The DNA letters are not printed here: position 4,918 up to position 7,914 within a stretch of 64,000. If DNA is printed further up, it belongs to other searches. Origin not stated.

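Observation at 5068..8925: Three paralogous FadL/PorV-like barrels, two fused to TPR domains, one translationally coupled to a diguanylate cyclase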

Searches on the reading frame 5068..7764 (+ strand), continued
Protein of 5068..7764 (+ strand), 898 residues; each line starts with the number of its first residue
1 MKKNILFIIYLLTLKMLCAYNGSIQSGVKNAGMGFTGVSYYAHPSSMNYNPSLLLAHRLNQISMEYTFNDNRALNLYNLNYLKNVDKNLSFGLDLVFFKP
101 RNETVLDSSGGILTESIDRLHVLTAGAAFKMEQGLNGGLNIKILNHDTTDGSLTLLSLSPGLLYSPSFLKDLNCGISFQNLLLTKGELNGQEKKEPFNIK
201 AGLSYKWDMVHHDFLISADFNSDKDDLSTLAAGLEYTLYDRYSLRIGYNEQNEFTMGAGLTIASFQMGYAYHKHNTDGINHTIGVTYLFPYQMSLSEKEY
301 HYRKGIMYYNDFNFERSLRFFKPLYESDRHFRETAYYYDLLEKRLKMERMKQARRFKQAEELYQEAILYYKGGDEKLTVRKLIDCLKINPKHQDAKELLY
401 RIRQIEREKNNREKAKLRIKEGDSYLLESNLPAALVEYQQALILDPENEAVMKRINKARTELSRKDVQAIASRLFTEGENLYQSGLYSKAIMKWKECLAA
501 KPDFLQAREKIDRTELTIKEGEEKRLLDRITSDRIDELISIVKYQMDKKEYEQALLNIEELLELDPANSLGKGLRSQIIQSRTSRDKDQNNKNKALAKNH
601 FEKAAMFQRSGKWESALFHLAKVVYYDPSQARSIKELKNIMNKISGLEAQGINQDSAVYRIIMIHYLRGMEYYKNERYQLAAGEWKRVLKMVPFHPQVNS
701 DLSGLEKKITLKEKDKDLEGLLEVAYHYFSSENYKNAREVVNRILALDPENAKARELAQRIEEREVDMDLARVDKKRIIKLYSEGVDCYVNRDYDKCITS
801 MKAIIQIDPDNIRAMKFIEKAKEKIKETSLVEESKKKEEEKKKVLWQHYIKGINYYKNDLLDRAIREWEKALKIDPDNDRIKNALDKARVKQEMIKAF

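Call 68: fold_search(model_id=the predicted structure, library=pdb)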
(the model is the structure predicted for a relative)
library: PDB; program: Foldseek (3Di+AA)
matches with E <= 10: 1506; with E <= 0.001: 397
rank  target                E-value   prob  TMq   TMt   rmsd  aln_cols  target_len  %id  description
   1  8dtf_A                1.7e-11  1.00  0.07  0.08  40.8       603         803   12  Cryo-EM structure of the full length Arabidopsis SPY with complete TPRs (released 2023-03-08)
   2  6h3i_F                2.0e-11  1.00  0.25  0.62   4.6       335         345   13  Structural snapshots of the Type 9 protein translocon (released 2018-11-07)
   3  1w3b_A                7.1e-11  1.00  0.06  0.13  38.4       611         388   11  The superhelical TPR domain of O-linked GlcNAc transferase reveals structural similarities to importin alpha. (released 2004-09-09)
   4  8dtg_A                1.4e-10  1.00  0.07  0.07  40.1       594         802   14  Cryo-EM structure of Arabidopsis SPY alternative conformation 1 (released 2023-03-08)
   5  9qhb                  1.7e-10  1.00  0.05  0.16  33.1       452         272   16  Crystal structure of 16-repeat CTPR protein with eliminated coordination sites (released 2025-10-22)
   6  2y4t_B                3.2e-10  1.00  0.06  0.12  36.1       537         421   13  Crystal structure of the human co-chaperone P58(IPK) (released 2011-08-10)
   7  7y4i_A                3.7e-10  1.00  0.07  0.08  41.3       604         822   12  Crystal structure of SPINDLY in complex with GDP (released 2022-12-07)
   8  8dtg_B                6.7e-10  1.00  0.06  0.08  36.8       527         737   13  Cryo-EM structure of Arabidopsis SPY alternative conformation 1 (released 2023-03-08)
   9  8bbg_A                9.2e-10  0.99  0.07  0.06  52.2      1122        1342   10  Structure of the IFT-A complex; anterograde IFT-A train model (released 2022-12-21)
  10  6eou                  1.4e-09  1.00  0.07  0.14  35.6       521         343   12  O-GlcNAc transferase TPR domain with the intellectual disability associated mutation L254F (released 2018-05-09)
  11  7xn7_q                1.6e-09  1.00  0.08  0.08  40.4       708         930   14  RNA polymerase II elongation complex containing Spt4/5, Elf1, Spt6, Spn1 and Paf1C (released 2022-09-07)
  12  7y4i_B                1.8e-09  1.00  0.07  0.07  40.1       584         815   12  Crystal structure of SPINDLY in complex with GDP (released 2022-12-07)
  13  4buj_F                2.0e-09  1.00  0.09  0.07  46.2       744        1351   13  Crystal structure of the S. cerevisiae Ski2-3-8 complex (released 2013-08-28)
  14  8bbe_D                3.3e-09  1.00  0.06  0.08  42.2       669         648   16  Structure of the IFT-A complex; IFT-A2 module (released 2022-12-21)
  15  1w3b_B                4.1e-09  1.00  0.05  0.12  38.0       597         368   11  The superhelical TPR domain of O-linked GlcNAc transferase reveals structural similarities to importin alpha. (released 2004-09-09)
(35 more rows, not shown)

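Call 75: find_encoding_contigs(protein=P0004, flank=8000, max_places=2)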
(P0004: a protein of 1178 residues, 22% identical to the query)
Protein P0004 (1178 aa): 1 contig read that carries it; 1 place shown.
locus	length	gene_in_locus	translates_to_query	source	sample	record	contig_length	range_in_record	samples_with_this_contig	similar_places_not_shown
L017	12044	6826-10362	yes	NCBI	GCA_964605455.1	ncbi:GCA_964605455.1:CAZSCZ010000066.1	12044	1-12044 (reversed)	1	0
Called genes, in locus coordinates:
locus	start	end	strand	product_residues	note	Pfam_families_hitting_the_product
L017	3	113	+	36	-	?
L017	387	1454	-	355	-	PF01321:Creatinase_N, PF00557:Peptidase_M24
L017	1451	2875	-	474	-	-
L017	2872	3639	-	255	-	-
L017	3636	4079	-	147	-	PF01220:DHquinase_II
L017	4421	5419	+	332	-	PF01959:DHQS, PF26558:DHQS_2nd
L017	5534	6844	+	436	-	-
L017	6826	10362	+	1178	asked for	PF07719:TPR_2 (faint), PF12895:ANAPC3 (faint), PF13174:TPR_6 (faint), PF13176:TPR_7 (faint), PF13181:TPR_8 (faint), PF13371:TPR_9 (faint), PF13414:TPR_11 (faint), PF00515:TPR_1 (weak), +10 more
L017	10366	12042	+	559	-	?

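Call 76: find_encoding_contigs(protein=P0002, flank=5000, max_places=1)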
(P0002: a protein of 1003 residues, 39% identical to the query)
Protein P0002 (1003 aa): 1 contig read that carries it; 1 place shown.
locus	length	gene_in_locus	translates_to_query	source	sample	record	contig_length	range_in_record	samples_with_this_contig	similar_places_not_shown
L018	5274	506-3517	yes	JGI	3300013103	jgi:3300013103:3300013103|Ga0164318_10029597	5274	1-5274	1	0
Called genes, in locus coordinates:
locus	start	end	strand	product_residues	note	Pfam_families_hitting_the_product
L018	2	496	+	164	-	?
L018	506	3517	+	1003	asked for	PF00515:TPR_1 (faint), PF13174:TPR_6 (faint), PF13414:TPR_11 (faint), PF13424:TPR_12 (faint), PF14853:Fis1_TPR_C (faint), PF23558:TPR_P4H (faint), PF24575:TPR_Slam (faint), PF07719:TPR_2 (weak), +5 more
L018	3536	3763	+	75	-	-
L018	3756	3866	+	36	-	-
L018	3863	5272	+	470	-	?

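Call 78: search_protein_families(library=pfam, proteins=[L017:5534-6844:+, L017:10366-12042:+], max_evalue=0.05)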
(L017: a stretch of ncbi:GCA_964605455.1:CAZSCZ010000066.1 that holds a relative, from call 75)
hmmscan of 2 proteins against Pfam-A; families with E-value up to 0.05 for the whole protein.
L017:5534-6844:+ (436 aa): 1 family
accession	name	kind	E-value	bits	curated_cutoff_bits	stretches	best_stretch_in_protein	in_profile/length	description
PF02743.24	dCache_1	-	0.00043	20.3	45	0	251-310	161-235/240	Cache domain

L017:10366-12042:+ (559 aa): 5 families
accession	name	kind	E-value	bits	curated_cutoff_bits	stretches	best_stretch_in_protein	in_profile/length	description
PF07494.17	Reg_prop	-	4.9e-17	60.3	20.4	0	79-100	1-23/24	Two component regulator propeller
PF24807.1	WD40_CDC20-Fz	-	1.5e-07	31.5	200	1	47-121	18-93/292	CDC20/Fizzy WD40 domain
PF21544.3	PorZ_N_b_propeller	-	4.2e-06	27.6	27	1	58-157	7-109/154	TSS9, PorZ, N-terminal beta-propeller domain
PF09136.16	Glucodextran_B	-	0.00016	21.9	27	1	439-510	14-82/83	Glucodextranase, domain B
PF23756.1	Beta-prop_HPS5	-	0.0024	17.6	34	0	50-106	30-86/328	HPS5 beta propeller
